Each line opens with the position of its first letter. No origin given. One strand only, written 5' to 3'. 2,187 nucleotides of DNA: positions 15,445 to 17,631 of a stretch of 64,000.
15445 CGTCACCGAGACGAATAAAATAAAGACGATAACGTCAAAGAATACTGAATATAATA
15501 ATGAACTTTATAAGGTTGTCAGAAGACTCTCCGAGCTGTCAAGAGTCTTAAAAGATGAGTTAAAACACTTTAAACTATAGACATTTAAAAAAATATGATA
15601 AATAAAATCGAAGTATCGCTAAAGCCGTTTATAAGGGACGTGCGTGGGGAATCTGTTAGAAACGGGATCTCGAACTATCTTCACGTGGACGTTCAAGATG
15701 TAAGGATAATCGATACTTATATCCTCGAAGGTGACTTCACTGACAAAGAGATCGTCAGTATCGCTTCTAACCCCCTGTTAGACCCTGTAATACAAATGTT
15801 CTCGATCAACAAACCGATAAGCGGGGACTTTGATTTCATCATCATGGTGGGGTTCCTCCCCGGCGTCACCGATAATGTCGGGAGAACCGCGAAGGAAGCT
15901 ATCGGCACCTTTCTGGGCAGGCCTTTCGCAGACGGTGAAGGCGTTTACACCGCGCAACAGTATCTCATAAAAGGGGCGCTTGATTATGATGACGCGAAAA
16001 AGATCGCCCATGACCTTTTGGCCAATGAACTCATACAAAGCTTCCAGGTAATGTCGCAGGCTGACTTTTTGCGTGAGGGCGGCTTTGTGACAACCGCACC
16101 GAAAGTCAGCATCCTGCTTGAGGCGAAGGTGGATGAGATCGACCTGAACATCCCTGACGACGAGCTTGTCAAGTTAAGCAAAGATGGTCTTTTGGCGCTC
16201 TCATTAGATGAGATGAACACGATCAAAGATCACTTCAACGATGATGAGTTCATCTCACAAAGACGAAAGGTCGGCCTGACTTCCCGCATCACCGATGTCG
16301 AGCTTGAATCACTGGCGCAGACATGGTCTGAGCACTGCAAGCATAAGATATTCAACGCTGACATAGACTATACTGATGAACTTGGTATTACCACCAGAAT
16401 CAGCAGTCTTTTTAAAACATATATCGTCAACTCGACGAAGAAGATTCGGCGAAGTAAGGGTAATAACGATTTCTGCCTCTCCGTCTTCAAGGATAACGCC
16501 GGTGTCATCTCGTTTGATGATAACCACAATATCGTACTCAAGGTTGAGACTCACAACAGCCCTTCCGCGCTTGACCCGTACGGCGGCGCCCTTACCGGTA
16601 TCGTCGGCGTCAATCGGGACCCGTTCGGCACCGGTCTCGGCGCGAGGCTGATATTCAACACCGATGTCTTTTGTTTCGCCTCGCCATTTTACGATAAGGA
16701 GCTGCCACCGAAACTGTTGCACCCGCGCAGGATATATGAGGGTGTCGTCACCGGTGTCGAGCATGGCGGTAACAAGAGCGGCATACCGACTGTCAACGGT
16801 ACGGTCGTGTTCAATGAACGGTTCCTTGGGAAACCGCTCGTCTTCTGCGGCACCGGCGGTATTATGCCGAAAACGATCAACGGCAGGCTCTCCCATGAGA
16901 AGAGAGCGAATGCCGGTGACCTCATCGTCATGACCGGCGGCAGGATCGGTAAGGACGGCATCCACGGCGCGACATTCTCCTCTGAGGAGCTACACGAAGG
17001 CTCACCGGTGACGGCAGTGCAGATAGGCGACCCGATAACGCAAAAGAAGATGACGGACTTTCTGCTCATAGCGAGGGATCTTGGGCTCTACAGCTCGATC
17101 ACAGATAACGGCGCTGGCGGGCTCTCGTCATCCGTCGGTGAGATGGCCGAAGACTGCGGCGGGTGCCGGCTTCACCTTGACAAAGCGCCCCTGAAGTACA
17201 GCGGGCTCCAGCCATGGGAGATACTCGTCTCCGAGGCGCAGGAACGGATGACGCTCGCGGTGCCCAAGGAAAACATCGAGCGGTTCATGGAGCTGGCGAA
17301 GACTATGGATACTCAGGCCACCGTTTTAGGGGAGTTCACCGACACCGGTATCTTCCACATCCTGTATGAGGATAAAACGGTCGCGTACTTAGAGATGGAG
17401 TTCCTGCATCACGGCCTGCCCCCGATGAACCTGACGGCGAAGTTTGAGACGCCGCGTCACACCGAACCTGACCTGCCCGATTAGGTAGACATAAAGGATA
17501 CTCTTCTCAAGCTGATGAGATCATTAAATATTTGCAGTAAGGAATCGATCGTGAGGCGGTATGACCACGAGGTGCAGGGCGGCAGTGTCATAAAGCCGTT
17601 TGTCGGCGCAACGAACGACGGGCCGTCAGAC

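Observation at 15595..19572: Three in-frame TAG codons within the purS-L/purQ operon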

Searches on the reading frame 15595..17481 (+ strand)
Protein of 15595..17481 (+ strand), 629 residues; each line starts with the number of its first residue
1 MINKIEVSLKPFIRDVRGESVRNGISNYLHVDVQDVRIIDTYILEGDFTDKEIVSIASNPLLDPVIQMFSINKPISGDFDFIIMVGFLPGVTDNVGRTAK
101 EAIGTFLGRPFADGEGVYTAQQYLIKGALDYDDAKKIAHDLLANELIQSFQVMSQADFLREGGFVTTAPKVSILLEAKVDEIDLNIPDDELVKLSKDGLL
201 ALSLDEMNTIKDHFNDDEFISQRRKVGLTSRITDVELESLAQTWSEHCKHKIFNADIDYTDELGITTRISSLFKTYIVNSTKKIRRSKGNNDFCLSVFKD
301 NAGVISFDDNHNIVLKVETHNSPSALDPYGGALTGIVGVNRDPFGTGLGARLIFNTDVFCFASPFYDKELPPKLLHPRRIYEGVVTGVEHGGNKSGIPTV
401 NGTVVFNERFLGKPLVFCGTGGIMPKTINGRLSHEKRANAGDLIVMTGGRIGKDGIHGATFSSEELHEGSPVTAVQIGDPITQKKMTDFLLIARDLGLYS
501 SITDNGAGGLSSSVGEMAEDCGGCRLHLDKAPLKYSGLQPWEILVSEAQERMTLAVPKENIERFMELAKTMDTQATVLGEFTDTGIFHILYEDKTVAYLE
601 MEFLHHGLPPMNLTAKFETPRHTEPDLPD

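Call 12: find_encoding_contigs(protein=window:15595-17481:+, flank=10000, max_places=10)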
Protein window:15595-17481:+ (629 aa): no gene with exactly this product is on record in the collection.
